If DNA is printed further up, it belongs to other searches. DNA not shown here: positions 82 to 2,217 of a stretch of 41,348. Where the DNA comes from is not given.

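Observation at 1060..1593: Mini-intein inserted at the catalytic cysteine of a mobile-element-encoded nucleotide-sugar dehydrogenase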

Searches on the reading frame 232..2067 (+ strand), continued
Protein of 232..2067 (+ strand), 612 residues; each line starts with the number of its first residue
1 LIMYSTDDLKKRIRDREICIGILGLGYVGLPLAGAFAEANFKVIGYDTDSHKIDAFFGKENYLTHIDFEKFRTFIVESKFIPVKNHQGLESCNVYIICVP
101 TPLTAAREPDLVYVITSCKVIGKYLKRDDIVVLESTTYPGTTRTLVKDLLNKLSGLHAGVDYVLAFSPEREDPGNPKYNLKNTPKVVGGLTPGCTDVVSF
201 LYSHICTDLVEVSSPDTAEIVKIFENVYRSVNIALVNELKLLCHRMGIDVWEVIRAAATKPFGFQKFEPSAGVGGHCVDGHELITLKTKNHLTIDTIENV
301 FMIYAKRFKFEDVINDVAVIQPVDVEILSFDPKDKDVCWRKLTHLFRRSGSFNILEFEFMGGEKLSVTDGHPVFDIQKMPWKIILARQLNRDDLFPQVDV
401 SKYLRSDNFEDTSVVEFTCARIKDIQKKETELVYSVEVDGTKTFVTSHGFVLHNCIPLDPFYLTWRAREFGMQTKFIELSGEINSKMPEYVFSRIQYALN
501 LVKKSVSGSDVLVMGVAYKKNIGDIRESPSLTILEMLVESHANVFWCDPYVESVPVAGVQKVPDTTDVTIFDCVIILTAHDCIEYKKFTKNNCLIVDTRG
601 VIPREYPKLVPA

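Call 10: find_homologous_proteins(query=window:232-2067:+, max_evalue=0.00001)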
Query window:232-2067:+ (612 aa): 8000 proteins with E <= 0.00001 among 8000 candidates; the best 120 are listed.
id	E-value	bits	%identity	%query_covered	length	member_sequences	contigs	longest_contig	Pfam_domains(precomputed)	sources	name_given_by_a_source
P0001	0.0e+0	1347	95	100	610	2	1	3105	PF00984.25,PF03446.22,PF03721.21,PF03720.23,PF14890.12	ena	-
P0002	8.6e-145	502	46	64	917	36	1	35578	PF00984.25,PF03446.22,PF14528.12,PF03721.21,PF03720.23,PF14890.12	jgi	jgi:nucleotide sugar dehydrogenase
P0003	2.9e-144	500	46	60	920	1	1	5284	PF00984.25,PF03446.22,PF14528.12,PF03721.21,PF03720.23,PF14890.12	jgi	jgi:UDP-N-acetyl-D-mannosaminuronate dehydrogenase/intein/homing endonuclease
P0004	5.7e-143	496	41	98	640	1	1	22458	PF00984.25,PF03446.22,PF03721.21,PF03720.23,PF14890.12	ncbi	-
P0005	7.5e-142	492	44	64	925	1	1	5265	PF00984.25,PF03446.22,PF14528.12,PF03721.21,PF03720.23,PF14890.12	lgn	-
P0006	7.7e-142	492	44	66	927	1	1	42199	PF00984.25,PF03446.22,PF14528.12,PF03721.21,PF03720.23,PF14890.12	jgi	jgi:UDP-N-acetyl-D-mannosaminuronate dehydrogenase/intein/homing endonuclease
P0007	2.1e-141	491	44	65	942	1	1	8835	PF00984.25,PF03446.22,PF14528.12,PF03721.21,PF03720.23,PF14890.12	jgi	jgi:UDP-N-acetyl-D-mannosaminuronate dehydrogenase/intein/homing endonuclease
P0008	3.3e-141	490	46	63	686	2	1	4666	PF00984.25,PF03446.22,PF03721.21,PF03720.23,PF14890.12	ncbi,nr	ncbi:MAG: nucleotide sugar dehydrogenase [Gemmataceae bacterium]|nr:nucleotide sugar dehydrogenase [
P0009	1.4e-140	488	45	64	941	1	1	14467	PF00984.25,PF03446.22,PF03721.21,PF03720.23,PF14890.12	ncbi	-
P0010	3.0e-140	487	44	60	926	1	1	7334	PF00984.25,PF03446.22,PF14528.12,PF03721.21,PF03720.23,PF14890.12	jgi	jgi:UDP-N-acetyl-D-mannosaminuronate dehydrogenase/intein/homing endonuclease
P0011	3.0e-140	487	43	61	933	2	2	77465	PF00984.25,PF03446.22,PF14528.12,PF03721.21,PF03720.23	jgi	jgi:UDP-N-acetyl-D-mannosaminuronate dehydrogenase/intein/homing endonuclease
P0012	6.5e-140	486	45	63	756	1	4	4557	PF00984.25,PF03446.22,PF03721.21,PF03720.23,PF14890.12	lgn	-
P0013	7.6e-140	486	45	64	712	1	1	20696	PF00984.25,PF03446.22,PF03721.21,PF03720.23,PF14890.12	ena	-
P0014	4.1e-139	483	46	60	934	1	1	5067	PF00984.25,PF03446.22,PF14528.12,PF03721.21,PF03720.23,PF14890.12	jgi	jgi:UDP-N-acetyl-D-mannosaminuronate dehydrogenase/intein/homing endonuclease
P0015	4.3e-139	483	46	60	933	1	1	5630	PF00984.25,PF03446.22,PF14528.12,PF03721.21,PF03720.23,PF14890.12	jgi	jgi:UDP-N-acetyl-D-mannosaminuronate dehydrogenase/intein/homing endonuclease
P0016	1.2e-137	478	41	71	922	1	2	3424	PF00984.25,PF03446.22,PF14528.12,PF03721.21,PF03720.23,PF14890.12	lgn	-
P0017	1.3e-137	478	45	64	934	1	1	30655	PF00984.25,PF03446.22,PF14528.12,PF03721.21,PF03720.23,PF14890.12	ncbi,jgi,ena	-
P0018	1.5e-137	478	46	60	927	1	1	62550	PF00984.25,PF03446.22,PF14528.12,PF03721.21,PF03720.23,PF14890.12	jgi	jgi:UDP-N-acetyl-D-mannosaminuronate dehydrogenase/intein/homing endonuclease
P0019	6.9e-137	476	45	60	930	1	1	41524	PF00984.25,PF03446.22,PF14528.12,PF03721.21,PF03720.23,PF14890.12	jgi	jgi:UDP-N-acetyl-D-mannosaminuronate dehydrogenase/intein/homing endonuclease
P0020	1.3e-135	472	43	60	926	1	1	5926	PF00984.25,PF03446.22,PF14528.12,PF03721.21,PF03720.23,PF14890.12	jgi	jgi:UDP-N-acetyl-D-mannosaminuronate dehydrogenase/intein/homing endonuclease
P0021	1.1e-134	469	43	60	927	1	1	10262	PF00984.25,PF03446.22,PF14528.12,PF03721.21,PF03720.23,PF14890.12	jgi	jgi:UDP-N-acetyl-D-mannosaminuronate dehydrogenase/intein/homing endonuclease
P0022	2.0e-134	468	42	60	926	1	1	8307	PF00984.25,PF03446.22,PF14528.12,PF03721.21,PF03720.23,PF14890.12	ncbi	-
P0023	2.7e-134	467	40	99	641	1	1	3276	PF00984.25,PF03446.22,PF03721.21,PF03720.23,PF14890.12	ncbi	-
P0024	1.2e-133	465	43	60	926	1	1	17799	PF00984.25,PF03446.22,PF03721.21,PF03720.23,PF14890.12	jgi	jgi:UDP-N-acetyl-D-mannosaminuronate dehydrogenase/intein/homing endonuclease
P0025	2.1e-133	464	45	60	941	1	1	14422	PF00984.25,PF03446.22,PF14528.12,PF03721.21,PF03720.23,PF14890.12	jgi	jgi:UDP-N-acetyl-D-mannosaminuronate dehydrogenase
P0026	4.4e-133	463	40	72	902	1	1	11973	PF00984.25,PF03446.22,PF14528.12,PF03721.21,PF03720.23,PF14890.12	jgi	jgi:UDP-N-acetyl-D-mannosaminuronate dehydrogenase/intein/homing endonuclease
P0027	4.7e-133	463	42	64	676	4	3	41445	PF00984.25,PF03446.22,PF03721.21,PF03720.23,PF14890.12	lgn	-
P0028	1.1e-131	459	43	61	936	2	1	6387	PF00984.25,PF03446.22,PF14528.12,PF03721.21,PF03720.23,PF14890.12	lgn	-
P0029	1.4e-130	455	53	44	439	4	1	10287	PF00984.25,PF03446.22,PF03721.21,PF03720.23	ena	-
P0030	2.7e-129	451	45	60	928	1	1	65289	PF00984.25,PF03446.22,PF14528.12,PF03721.21,PF03720.23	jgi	jgi:UDP-N-acetyl-D-mannosaminuronate dehydrogenase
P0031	4.2e-128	447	53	45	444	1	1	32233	PF00984.25,PF03446.22,PF03721.21,PF03720.23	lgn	-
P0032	2.4e-127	444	52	44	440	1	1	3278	PF00984.25,PF03446.22,PF03721.21,PF03720.23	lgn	-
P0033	2.9e-127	444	51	44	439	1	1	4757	PF00984.25,PF03446.22,PF03721.21,PF03720.23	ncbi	-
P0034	2.9e-126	441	54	44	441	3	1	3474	PF00984.25,PF03446.22,PF02826.26,PF03721.21,PF03720.23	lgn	-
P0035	3.3e-126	441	55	43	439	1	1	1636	PF00984.25,PF03446.22,PF03721.21,PF03720.23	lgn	-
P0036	6.9e-126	440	54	44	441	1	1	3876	PF00984.25,PF03446.22,PF03721.21,PF03720.23,PF02737.25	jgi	jgi:UDP-N-acetyl-D-glucosamine dehydrogenase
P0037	1.2e-125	439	53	44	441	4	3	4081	PF00984.25,PF03446.22,PF02826.26,PF03721.21,PF03720.23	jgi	jgi:UDP-N-acetyl-D-glucosamine dehydrogenase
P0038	1.4e-125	439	52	44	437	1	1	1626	PF00984.25,PF03446.22,PF03721.21,PF03720.23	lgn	-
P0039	2.1e-125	438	38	74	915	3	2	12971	PF00984.25,PF03446.22,PF14528.12,PF03721.21,PF03720.23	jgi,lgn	jgi:UDP-N-acetyl-D-mannosaminuronate dehydrogenase/intein/homing endonuclease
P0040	2.6e-125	438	53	45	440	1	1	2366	PF00984.25,PF03446.22,PF03721.21,PF03720.23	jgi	jgi:UDP-N-acetyl-D-glucosamine dehydrogenase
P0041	4.0e-125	437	48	50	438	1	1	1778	PF00984.25,PF03721.21,PF03720.23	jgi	jgi:UDP-N-acetyl-D-glucosamine dehydrogenase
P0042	4.6e-125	437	53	44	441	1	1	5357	PF00984.25,PF03446.22,PF01210.30,PF03721.21,PF03720.23,PF02737.25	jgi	jgi:UDP-N-acetyl-D-glucosamine dehydrogenase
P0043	5.8e-125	437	53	44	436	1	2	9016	PF00984.25,PF03721.21,PF03720.23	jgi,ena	-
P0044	7.4e-125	436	52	45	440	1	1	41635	PF00984.25,PF03446.22,PF03721.21,PF03720.23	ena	-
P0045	9.8e-125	436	53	44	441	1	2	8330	PF00984.25,PF03446.22,PF03721.21,PF03720.23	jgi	jgi:UDP-N-acetyl-D-glucosamine dehydrogenase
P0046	1.1e-124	436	52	45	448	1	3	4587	PF00984.25,PF03446.22,PF03721.21,PF03720.23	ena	-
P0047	1.9e-124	435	53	43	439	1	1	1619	PF00984.25,PF03446.22,PF03721.21,PF03720.23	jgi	jgi:UDP-N-acetyl-D-glucosamine dehydrogenase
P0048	2.2e-124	435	39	64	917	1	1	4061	PF00984.25,PF03446.22,PF14528.12,PF03721.21,PF03720.23,PF14890.12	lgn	-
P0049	4.8e-124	433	54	44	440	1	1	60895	PF00984.25,PF03446.22,PF03721.21,PF03720.23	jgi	jgi:UDP-N-acetyl-D-glucosamine dehydrogenase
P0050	5.8e-124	433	51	45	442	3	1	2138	PF00984.25,PF02254.25,PF03446.22,PF02826.26,PF03721.21,PF03720.23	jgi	jgi:UDP-N-acetyl-D-glucosamine dehydrogenase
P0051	8.0e-124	433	51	44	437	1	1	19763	PF00984.25,PF03446.22,PF03721.21,PF03720.23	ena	-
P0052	8.3e-124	433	51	44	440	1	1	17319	PF00984.25,PF03446.22,PF02826.26,PF01210.30,PF03721.21,PF03720.23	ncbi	-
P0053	8.8e-124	433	53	44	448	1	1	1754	PF00984.25,PF03446.22,PF03721.21,PF03720.23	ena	-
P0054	1.0e-123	432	54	44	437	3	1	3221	PF00984.25,PF03446.22,PF03721.21,PF03720.23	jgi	jgi:UDP-N-acetyl-D-glucosamine dehydrogenase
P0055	1.7e-123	432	53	44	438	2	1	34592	PF00984.25,PF03446.22,PF03721.21,PF03720.23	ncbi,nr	ncbi:MAG: nucleotide sugar dehydrogenase [Thermoguttaceae bacterium]|nr:nucleotide sugar dehydrogena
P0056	3.8e-123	430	53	44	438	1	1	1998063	PF00984.25,PF03446.22,PF03721.21,PF03720.23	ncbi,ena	-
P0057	5.6e-123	430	51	44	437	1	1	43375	PF00984.25,PF03446.22,PF03721.21,PF03720.23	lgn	-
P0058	7.2e-123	430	52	44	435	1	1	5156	PF00984.25,PF03446.22,PF03721.21,PF03720.23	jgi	jgi:UDP-N-acetyl-D-glucosamine dehydrogenase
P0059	7.6e-123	430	54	44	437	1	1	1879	PF00984.25,PF03446.22,PF03721.21,PF03720.23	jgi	jgi:UDP-N-acetyl-D-glucosamine dehydrogenase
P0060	8.6e-123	429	54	44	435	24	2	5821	PF00984.25,PF03446.22,PF03721.21,PF03720.23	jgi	jgi:UDP-N-acetyl-D-glucosamine dehydrogenase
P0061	1.1e-122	429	53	44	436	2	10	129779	PF00984.25,PF03446.22,PF03721.21,PF03720.23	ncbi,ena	-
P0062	1.2e-122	429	52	43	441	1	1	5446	PF00984.25,PF03446.22,PF03721.21,PF03720.23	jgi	jgi:UDP-N-acetyl-D-glucosamine dehydrogenase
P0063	1.2e-122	429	53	44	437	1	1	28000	PF00984.25,PF03446.22,PF03721.21,PF03720.23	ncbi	-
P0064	1.4e-122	429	52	45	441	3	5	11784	PF00984.25,PF03446.22,PF02826.26,PF03721.21,PF03720.23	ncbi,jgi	ncbi:MAG: nucleotide sugar dehydrogenase [Planctomycetota bacterium]|jgi:UDP-N-acetyl-D-glucosamine 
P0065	1.7e-122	428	51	44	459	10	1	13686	PF00984.25,PF03721.21,PF03720.23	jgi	jgi:UDP-N-acetyl-D-glucosamine dehydrogenase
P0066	1.8e-122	428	53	45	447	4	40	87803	PF00984.25,PF03446.22,PF03721.21,PF03720.23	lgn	-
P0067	2.0e-122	428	51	45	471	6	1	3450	PF00984.25,PF03446.22,PF02826.26,PF03721.21,PF03720.23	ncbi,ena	-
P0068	2.6e-122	428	49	49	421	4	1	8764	PF00984.25,PF02558.23,PF03446.22,PF03721.21,PF03720.23,PF02737.25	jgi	jgi:UDP-N-acetyl-D-glucosamine dehydrogenase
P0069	2.6e-122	428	51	44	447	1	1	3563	PF00984.25,PF03446.22,PF03721.21,PF03720.23,PF02737.25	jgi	jgi:UDP-N-acetyl-D-glucosamine dehydrogenase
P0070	2.7e-122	428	50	44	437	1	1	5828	PF00984.25,PF03446.22,PF03721.21,PF03720.23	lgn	-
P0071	2.8e-122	428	52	44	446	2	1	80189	PF00984.25,PF03446.22,PF02826.26,PF03721.21,PF03720.23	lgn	-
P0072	3.6e-122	427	54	44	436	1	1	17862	PF00984.25,PF03446.22,PF03721.21,PF03720.23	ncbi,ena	-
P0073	3.7e-122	427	51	44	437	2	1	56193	PF00984.25,PF03446.22,PF03721.21,PF03720.23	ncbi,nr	ncbi:MAG: nucleotide sugar dehydrogenase [Myxococcales bacterium]|nr:nucleotide sugar dehydrogenase 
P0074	4.3e-122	427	52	44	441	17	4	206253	PF00984.25,PF03446.22,PF03721.21,PF03720.23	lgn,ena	-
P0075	4.3e-122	427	51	44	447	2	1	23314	PF00984.25,PF03446.22,PF03721.21,PF03720.23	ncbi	-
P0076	4.8e-122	427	48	52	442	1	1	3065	PF00984.25,PF03446.22,PF03721.21,PF03720.23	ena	-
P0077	5.4e-122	427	54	44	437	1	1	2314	PF00984.25,PF03446.22,PF03721.21,PF03720.23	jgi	jgi:UDP-N-acetyl-D-glucosamine dehydrogenase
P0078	5.6e-122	427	51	44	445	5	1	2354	PF00984.25,PF03446.22,PF03721.21,PF03720.23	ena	-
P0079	7.2e-122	426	52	44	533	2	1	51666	PF00984.25,PF03446.22,PF03721.21,PF03720.23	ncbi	-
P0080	7.4e-122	426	51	45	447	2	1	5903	PF00984.25,PF03446.22,PF03721.21,PF03720.23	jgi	jgi:UDP-N-acetyl-D-glucosamine dehydrogenase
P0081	7.8e-122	426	53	41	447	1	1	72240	PF00984.25,PF03446.22,PF03721.21,PF03720.23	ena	-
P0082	8.6e-122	426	52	42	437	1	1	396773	PF00984.25,PF03446.22,PF03721.21,PF03720.23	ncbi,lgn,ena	-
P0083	1.0e-121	426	-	-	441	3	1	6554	PF00984.25,PF03446.22,PF03721.21,PF03720.23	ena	-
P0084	1.1e-121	426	51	44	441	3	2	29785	PF00984.25,PF03446.22,PF03721.21,PF03720.23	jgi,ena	-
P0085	1.4e-121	425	53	44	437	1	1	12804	PF00984.25,PF03446.22,PF03721.21,PF03720.23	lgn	-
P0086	1.5e-121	425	50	44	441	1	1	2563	PF00984.25,PF03446.22,PF03721.21,PF03720.23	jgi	jgi:UDP-N-acetyl-D-glucosamine dehydrogenase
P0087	1.7e-121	425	54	44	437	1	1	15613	PF00984.25,PF03446.22,PF03721.21,PF03720.23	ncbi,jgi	-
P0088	1.8e-121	425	52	46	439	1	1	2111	PF00984.25,PF03446.22,PF03721.21,PF03720.23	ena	-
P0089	1.8e-121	425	51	45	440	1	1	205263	PF00984.25,PF03446.22,PF03721.21,PF03720.23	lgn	-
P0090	1.9e-121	425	50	48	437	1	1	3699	PF00984.25,PF03446.22,PF03721.21,PF03720.23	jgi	jgi:UDP-N-acetyl-D-glucosamine dehydrogenase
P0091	2.2e-121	425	52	44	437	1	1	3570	PF00984.25,PF03446.22,PF01210.30,PF03721.21,PF03720.23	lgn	-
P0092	2.6e-121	424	51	48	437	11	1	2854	PF00984.25,PF03446.22,PF03721.21,PF03720.23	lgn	-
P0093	2.8e-121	424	52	44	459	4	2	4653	PF00984.25,PF03721.21,PF03720.23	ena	-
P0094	2.8e-121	424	46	59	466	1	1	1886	PF00984.25,PF03446.22,PF03721.21,PF03720.23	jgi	jgi:UDP-N-acetyl-D-glucosamine dehydrogenase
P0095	4.0e-121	424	53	44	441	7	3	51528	PF00984.25,PF03446.22,PF03721.21,PF03720.23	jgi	-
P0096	4.0e-121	424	44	62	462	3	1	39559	PF00984.25,PF03446.22,PF03721.21,PF03720.23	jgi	jgi:UDP-N-acetyl-D-glucosamine dehydrogenase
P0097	4.2e-121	424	43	62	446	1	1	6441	PF00984.25,PF03446.22,PF03721.21,PF03720.23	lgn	-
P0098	4.8e-121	424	53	44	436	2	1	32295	PF00984.25,PF03446.22,PF03721.21,PF03720.23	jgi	jgi:UDP-N-acetyl-D-glucosamine dehydrogenase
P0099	5.3e-121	423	53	44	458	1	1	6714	PF00984.25,PF03721.21,PF03720.23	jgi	jgi:UDP-N-acetyl-D-glucosamine dehydrogenase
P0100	5.9e-121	423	46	59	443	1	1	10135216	PF00984.25,PF03446.22,PF03721.21,PF03720.23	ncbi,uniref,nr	ncbi:udp-n-acetyl-d-glucosamine dehydrogenase : Nucleotide sugar dehydrogenase OS=Planctomyces limno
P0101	6.4e-121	423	52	44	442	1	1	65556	PF00984.25,PF03446.22,PF03721.21,PF03720.23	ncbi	-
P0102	8.9e-121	423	52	44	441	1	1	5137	PF00984.25,PF03446.22,PF03721.21,PF03720.23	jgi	jgi:UDP-N-acetyl-D-glucosamine dehydrogenase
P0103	9.3e-121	423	42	63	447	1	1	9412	PF00984.25,PF03446.22,PF03721.21,PF03720.23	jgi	jgi:UDP-N-acetyl-D-glucosamine dehydrogenase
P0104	9.7e-121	423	53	44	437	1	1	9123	PF00984.25,PF03446.22,PF03721.21,PF03720.23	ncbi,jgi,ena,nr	ncbi:MAG TPA: nucleotide sugar dehydrogenase [Myxococcales bacterium]|nr:nucleotide sugar dehydrogen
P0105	1.1e-120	422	50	44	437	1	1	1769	PF00984.25,PF03446.22,PF01210.30,PF03721.21,PF03720.23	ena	-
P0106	1.3e-120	422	50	48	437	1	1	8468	PF00984.25,PF03446.22,PF03721.21,PF03720.23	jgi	jgi:UDP-N-acetyl-D-glucosamine dehydrogenase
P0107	1.4e-120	422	-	-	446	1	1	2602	PF00984.25,PF03446.22,PF03721.21,PF03720.23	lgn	-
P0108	1.6e-120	422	52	44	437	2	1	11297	PF00984.25,PF03446.22,PF03721.21,PF03720.23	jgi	-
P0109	1.7e-120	422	44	60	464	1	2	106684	PF00984.25,PF03446.22,PF03721.21,PF03720.23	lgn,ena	-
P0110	1.7e-120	422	51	45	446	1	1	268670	PF00984.25,PF03446.22,PF03721.21,PF03720.23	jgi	jgi:UDP-N-acetyl-D-glucosamine dehydrogenase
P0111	1.7e-120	422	51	44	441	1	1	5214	PF00984.25,PF03446.22,PF03721.21,PF03720.23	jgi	jgi:UDP-N-acetyl-D-glucosamine dehydrogenase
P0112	1.8e-120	422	54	44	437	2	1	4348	PF00984.25,PF03446.22,PF03721.21,PF03720.23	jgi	jgi:UDP-N-acetyl-D-glucosamine dehydrogenase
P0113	1.8e-120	422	51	44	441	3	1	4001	PF00984.25,PF03446.22,PF02826.26,PF03721.21,PF03720.23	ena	-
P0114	2.0e-120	422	51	46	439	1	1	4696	PF00984.25,PF03446.22,PF03721.21,PF03720.23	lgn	-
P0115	2.6e-120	421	52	44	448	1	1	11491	PF00984.25,PF03446.22,PF03721.21,PF03720.23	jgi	jgi:UDP-N-acetyl-D-glucosamine dehydrogenase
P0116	2.7e-120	421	51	44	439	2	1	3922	PF00984.25,PF03446.22,PF03721.21,PF03720.23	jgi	jgi:UDP-N-acetyl-D-glucosamine dehydrogenase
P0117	3.0e-120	421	42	60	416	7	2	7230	PF00984.25,PF02558.23,PF03446.22,PF02826.26,PF03721.21,PF03720.23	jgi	jgi:UDP-N-acetyl-D-glucosamine dehydrogenase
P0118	3.1e-120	421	46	52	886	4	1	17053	PF00984.25,PF14528.12,PF03721.21,PF03720.23,PF14890.12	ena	-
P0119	3.2e-120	421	51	45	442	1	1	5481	PF00984.25,PF03446.22,PF03721.21,PF03720.23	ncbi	-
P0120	3.2e-120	421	-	-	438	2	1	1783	PF00984.25,PF03446.22,PF03721.21,PF03720.23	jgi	jgi:UDP-N-acetyl-D-glucosamine dehydrogenase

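Call 13: find_related_loci(query=window:232-2067:+, collection=viral_contigs, flank=6000)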
Query window:232-2067:+ (612 aa) in viral_contigs; peptide patterns used: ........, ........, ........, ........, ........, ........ (x = any residue, [..] = any of these).
19 stretches matched a pattern, but none encodes a relative of the query by tblastn (E <= 1e-3).

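Call 14: find_related_loci(query=A1, collection=viral_contigs, flank=6000)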
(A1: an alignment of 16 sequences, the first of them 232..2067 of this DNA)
Query A1 (612 aa) in viral_contigs; peptide patterns used: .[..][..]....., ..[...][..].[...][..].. (x = any residue, [..] = any of these).
37 stretches matched a pattern; 26 encode a relative of the query (tblastn E <= 1e-3); 26 distinct loci.
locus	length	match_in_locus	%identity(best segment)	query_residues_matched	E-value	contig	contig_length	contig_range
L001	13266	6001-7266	54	4-598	6e-88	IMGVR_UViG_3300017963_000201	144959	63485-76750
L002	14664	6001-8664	39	8-597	7e-87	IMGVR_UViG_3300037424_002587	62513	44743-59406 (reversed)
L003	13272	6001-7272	47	8-601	1e-76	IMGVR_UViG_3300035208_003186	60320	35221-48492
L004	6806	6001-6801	50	3-270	3e-76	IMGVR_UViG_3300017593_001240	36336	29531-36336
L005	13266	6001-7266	47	20-612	1e-73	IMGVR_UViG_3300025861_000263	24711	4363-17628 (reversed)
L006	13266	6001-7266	43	10-606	4e-71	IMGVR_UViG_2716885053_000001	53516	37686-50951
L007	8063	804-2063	43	8-605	1e-70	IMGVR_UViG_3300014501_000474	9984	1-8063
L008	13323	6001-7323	44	1-612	3e-70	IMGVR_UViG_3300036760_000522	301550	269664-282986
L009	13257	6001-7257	44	5-602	2e-68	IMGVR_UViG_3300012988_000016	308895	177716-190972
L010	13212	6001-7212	47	20-606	1e-64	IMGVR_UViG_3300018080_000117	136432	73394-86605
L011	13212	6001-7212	47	20-606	1e-64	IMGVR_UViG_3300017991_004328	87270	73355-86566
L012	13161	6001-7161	44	20-601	7e-63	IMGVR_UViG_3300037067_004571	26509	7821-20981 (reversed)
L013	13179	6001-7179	44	22-601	5e-63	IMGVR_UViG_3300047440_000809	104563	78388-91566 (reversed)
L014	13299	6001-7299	40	2-612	5e-60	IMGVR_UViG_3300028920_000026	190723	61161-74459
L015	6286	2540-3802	43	8-612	1e-59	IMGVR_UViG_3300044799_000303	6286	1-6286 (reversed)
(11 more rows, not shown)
